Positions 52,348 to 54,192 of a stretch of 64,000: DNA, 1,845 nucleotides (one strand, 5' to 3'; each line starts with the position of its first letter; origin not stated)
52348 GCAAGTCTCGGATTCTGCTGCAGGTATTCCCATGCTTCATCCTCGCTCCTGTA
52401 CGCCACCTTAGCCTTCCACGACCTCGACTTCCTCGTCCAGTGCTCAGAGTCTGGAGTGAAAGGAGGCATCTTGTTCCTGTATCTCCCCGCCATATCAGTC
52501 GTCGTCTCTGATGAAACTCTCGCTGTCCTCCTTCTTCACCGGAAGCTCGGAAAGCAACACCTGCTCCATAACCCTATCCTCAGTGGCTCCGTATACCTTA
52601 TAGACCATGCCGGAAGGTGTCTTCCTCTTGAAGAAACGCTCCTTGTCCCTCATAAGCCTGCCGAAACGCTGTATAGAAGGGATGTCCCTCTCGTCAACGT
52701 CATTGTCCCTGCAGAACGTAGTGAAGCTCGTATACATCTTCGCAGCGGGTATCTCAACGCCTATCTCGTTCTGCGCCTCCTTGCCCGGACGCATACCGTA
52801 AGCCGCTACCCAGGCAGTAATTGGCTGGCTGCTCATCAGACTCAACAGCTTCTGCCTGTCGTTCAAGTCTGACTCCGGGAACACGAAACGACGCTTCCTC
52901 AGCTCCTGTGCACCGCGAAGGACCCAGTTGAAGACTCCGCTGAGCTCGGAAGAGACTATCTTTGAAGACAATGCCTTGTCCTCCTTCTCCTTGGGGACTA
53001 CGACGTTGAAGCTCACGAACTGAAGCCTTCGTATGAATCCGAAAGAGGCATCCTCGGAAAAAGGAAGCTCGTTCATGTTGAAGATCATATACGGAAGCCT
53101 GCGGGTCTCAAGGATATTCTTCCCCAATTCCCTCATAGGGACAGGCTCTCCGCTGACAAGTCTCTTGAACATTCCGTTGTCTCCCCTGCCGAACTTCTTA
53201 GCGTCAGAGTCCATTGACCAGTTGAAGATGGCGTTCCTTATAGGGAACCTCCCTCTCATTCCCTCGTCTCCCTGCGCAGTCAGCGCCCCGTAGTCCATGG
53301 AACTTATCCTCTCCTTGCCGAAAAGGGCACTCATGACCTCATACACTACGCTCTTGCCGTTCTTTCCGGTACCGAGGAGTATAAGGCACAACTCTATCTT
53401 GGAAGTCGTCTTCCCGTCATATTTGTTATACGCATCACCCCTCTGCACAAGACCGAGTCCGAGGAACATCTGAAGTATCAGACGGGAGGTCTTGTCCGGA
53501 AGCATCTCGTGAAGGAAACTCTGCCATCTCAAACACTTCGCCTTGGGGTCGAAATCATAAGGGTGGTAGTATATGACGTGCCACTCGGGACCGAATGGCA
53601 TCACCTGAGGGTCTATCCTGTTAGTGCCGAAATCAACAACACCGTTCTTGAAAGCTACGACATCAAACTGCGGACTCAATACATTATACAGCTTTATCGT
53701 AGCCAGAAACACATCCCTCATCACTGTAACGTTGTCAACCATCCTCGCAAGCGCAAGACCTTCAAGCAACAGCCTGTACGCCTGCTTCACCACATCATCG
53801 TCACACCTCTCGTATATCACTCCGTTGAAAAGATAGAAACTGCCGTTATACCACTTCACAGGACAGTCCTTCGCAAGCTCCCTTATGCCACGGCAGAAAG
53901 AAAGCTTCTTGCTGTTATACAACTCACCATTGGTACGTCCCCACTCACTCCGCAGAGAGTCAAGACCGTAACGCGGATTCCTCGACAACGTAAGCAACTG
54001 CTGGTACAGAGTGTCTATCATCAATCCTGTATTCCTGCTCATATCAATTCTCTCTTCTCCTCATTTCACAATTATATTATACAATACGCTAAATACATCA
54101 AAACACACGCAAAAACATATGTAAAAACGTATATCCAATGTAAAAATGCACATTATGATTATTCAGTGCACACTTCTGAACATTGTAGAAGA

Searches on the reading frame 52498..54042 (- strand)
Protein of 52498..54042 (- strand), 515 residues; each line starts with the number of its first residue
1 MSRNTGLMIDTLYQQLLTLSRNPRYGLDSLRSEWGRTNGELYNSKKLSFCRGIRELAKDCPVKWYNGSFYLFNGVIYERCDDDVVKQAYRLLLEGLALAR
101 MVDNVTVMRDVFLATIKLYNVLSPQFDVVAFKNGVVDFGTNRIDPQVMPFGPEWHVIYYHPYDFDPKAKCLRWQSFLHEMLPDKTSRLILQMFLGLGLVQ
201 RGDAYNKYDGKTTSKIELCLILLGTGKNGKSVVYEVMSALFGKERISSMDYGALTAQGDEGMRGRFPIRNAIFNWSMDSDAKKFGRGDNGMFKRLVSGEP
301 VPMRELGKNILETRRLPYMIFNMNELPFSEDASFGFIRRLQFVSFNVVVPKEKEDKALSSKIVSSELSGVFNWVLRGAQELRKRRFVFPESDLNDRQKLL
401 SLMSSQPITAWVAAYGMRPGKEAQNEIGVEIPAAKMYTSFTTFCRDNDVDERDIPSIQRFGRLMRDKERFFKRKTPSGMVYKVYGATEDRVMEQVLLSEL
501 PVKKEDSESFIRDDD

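Call 53: search_protein_families(library=pfam, proteins=[window:52498-54042:-], max_evalue=0.001)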
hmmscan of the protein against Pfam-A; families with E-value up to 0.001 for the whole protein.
window:52498-54042:- (515 aa): 2 families
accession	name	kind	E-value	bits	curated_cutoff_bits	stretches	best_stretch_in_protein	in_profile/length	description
PF19263.5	DUF5906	-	2.1e-07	32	27.6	1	222-333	1-110/114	Family of unknown function (DUF5906)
PF08706.16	D5_N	-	2.3e-05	25.1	22.4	1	128-181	95-144/145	D5 N terminal like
